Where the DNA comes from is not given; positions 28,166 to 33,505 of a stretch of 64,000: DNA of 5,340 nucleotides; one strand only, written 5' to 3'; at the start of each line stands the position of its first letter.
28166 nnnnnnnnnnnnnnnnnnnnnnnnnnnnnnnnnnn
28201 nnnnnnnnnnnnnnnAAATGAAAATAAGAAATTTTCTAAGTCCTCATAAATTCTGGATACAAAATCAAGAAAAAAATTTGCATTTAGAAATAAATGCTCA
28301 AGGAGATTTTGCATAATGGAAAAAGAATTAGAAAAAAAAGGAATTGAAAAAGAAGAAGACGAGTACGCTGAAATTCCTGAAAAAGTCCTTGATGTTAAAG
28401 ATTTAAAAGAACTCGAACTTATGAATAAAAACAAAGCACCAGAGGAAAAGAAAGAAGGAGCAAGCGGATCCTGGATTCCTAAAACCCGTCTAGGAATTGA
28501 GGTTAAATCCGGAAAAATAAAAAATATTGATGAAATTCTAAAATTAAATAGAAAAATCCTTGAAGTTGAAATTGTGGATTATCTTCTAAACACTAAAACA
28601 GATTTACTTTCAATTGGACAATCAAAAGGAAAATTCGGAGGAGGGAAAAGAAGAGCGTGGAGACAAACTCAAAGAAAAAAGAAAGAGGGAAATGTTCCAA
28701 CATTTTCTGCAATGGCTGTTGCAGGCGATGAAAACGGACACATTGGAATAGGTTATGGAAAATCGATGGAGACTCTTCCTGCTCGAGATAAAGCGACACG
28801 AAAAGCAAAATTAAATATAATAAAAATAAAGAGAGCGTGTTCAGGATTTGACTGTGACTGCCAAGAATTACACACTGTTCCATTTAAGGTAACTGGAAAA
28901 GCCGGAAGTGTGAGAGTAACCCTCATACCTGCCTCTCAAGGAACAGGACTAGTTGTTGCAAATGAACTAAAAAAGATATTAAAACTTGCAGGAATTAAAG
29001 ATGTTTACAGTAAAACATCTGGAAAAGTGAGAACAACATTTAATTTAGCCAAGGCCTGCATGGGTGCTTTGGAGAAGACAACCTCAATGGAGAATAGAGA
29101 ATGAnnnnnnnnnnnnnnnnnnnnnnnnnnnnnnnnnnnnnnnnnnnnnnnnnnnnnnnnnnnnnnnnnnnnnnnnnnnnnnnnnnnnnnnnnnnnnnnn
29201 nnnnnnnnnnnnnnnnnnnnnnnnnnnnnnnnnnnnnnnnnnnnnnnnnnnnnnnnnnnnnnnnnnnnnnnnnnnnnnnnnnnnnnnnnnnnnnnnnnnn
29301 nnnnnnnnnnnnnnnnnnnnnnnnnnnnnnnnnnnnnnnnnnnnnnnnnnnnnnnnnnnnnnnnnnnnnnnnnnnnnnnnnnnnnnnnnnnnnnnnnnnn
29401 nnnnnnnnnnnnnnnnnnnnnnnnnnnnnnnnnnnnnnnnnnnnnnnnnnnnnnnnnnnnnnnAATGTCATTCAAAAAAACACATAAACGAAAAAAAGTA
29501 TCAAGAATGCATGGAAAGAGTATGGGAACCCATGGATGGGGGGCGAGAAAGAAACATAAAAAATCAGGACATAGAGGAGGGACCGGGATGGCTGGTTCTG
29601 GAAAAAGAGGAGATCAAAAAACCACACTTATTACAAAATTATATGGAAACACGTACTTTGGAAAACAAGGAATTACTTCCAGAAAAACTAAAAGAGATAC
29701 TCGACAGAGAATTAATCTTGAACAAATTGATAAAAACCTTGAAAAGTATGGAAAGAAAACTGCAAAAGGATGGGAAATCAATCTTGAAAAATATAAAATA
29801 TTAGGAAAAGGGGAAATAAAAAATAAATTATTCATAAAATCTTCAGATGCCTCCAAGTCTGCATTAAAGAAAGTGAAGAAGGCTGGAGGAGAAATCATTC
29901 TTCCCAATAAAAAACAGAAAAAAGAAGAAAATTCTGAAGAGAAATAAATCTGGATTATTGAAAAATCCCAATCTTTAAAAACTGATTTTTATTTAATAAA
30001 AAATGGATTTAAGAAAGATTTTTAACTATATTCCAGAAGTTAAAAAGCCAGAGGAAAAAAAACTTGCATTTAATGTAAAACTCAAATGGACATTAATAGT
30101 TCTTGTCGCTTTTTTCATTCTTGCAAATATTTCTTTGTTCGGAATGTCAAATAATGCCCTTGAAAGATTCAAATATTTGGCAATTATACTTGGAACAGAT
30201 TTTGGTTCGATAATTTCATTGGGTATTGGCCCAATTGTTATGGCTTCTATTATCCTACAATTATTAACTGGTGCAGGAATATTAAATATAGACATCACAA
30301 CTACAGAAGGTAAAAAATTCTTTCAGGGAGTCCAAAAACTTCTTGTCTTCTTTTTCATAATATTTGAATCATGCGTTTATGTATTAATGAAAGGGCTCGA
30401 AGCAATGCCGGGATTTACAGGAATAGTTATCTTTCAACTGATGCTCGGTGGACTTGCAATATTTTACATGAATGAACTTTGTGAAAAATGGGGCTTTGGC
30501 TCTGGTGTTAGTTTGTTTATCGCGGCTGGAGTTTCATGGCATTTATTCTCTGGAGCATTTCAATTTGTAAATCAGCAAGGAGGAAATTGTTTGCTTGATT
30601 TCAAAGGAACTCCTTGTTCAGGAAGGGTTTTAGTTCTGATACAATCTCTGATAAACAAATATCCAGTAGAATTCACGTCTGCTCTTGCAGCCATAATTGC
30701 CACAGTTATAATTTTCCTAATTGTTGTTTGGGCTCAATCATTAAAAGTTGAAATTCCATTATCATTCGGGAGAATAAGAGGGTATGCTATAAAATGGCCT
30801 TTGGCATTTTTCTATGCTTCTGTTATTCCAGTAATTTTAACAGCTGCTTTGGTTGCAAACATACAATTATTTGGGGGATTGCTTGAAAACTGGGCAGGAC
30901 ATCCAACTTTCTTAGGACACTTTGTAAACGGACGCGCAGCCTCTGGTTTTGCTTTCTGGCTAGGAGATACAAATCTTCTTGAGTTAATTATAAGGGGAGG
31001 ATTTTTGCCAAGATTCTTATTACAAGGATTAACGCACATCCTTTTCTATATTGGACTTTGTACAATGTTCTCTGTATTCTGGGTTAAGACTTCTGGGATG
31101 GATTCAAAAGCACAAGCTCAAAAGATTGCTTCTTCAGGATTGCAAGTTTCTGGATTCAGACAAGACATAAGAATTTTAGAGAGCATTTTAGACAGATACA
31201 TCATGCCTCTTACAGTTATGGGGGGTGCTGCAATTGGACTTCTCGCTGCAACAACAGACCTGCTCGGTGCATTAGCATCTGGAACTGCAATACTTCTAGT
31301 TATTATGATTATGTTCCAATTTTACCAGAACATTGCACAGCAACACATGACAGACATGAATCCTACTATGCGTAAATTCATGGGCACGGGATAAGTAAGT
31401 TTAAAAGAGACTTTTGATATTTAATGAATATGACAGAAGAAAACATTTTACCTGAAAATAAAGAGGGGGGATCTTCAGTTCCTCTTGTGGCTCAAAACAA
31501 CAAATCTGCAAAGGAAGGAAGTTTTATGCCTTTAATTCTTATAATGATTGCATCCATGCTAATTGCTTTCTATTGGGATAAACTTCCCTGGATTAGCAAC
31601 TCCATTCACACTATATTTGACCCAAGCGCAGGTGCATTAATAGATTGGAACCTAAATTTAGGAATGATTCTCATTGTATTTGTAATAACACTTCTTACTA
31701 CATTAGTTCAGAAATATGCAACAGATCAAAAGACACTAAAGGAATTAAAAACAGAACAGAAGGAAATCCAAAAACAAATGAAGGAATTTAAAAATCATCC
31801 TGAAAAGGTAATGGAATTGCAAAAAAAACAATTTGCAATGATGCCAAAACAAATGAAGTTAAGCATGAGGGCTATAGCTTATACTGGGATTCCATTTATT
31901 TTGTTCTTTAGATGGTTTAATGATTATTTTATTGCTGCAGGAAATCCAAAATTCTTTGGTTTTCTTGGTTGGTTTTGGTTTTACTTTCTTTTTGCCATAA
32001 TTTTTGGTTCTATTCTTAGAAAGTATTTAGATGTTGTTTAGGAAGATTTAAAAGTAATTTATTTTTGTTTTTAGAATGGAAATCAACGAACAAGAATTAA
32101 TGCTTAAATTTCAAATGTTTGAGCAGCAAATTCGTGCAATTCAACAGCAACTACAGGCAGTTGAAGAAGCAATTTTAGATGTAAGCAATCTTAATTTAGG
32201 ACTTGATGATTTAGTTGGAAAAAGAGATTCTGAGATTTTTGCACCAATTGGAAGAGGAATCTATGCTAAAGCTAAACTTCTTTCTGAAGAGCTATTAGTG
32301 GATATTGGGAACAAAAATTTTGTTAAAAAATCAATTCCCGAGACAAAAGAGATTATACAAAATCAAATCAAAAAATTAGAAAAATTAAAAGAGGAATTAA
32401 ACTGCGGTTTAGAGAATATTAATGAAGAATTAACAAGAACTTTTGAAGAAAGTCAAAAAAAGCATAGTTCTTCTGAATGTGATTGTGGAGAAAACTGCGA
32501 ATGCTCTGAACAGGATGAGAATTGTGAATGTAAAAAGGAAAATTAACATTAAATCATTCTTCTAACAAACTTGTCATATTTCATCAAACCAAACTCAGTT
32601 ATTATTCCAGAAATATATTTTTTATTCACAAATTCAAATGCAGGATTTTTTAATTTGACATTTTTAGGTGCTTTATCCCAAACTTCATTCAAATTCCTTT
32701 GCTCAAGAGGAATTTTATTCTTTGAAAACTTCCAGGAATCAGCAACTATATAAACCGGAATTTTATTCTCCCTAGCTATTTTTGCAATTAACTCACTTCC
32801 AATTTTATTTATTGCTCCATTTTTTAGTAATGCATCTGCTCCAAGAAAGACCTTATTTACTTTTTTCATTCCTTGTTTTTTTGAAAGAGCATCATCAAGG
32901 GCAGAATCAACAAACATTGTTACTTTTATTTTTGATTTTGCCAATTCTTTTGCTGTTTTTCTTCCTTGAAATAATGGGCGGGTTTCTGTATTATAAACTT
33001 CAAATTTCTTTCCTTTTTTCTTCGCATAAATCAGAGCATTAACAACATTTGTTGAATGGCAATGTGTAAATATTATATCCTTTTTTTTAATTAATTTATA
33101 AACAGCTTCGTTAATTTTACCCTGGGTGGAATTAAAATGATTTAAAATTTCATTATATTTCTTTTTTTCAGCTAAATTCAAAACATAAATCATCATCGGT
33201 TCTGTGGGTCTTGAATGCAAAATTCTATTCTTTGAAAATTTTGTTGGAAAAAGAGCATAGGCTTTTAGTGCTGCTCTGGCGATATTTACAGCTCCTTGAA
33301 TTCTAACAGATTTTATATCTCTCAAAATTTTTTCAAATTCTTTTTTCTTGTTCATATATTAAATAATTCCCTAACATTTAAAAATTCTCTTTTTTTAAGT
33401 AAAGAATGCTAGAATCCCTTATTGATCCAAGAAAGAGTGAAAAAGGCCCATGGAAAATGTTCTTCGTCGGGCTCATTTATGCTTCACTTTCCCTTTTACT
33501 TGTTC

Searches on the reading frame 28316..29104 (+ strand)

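Call 84: search_protein_families(library=pfam, max_evalue=0.0001, proteins=[window:28316-29104:+])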
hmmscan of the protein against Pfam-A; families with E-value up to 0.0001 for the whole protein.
window:28316-29104:+ (262 aa): 2 families
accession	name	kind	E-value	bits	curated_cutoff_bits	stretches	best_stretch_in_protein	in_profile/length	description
PF03719.21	Ribosomal_S5_C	-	7.6e-21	73.8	21.5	1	194-259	1-65/71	Ribosomal protein S5, C-terminal domain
PF00333.26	Ribosomal_S5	-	2.2e-16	60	27.1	1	116-172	9-65/65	Ribosomal protein S5, N-terminal domain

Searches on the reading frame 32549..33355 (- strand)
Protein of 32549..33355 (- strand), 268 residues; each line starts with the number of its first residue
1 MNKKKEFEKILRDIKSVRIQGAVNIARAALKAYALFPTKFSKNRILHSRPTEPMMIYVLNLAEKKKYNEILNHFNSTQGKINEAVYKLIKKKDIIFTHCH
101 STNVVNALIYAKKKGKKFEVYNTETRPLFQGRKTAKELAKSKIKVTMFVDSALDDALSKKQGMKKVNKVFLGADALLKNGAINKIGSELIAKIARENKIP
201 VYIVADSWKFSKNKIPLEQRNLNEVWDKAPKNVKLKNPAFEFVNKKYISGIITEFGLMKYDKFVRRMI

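Call 84: search_protein_families(library=pfam, max_evalue=0.0001, proteins=[window:32549-33355:-])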
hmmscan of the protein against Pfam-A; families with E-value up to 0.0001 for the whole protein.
window:32549-33355:- (268 aa): 1 family
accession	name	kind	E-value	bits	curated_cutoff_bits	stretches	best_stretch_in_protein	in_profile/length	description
PF01008.23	IF-2B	-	2.9e-49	168.2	22.4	1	66-259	81-279/280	Initiation factor 2 subunit family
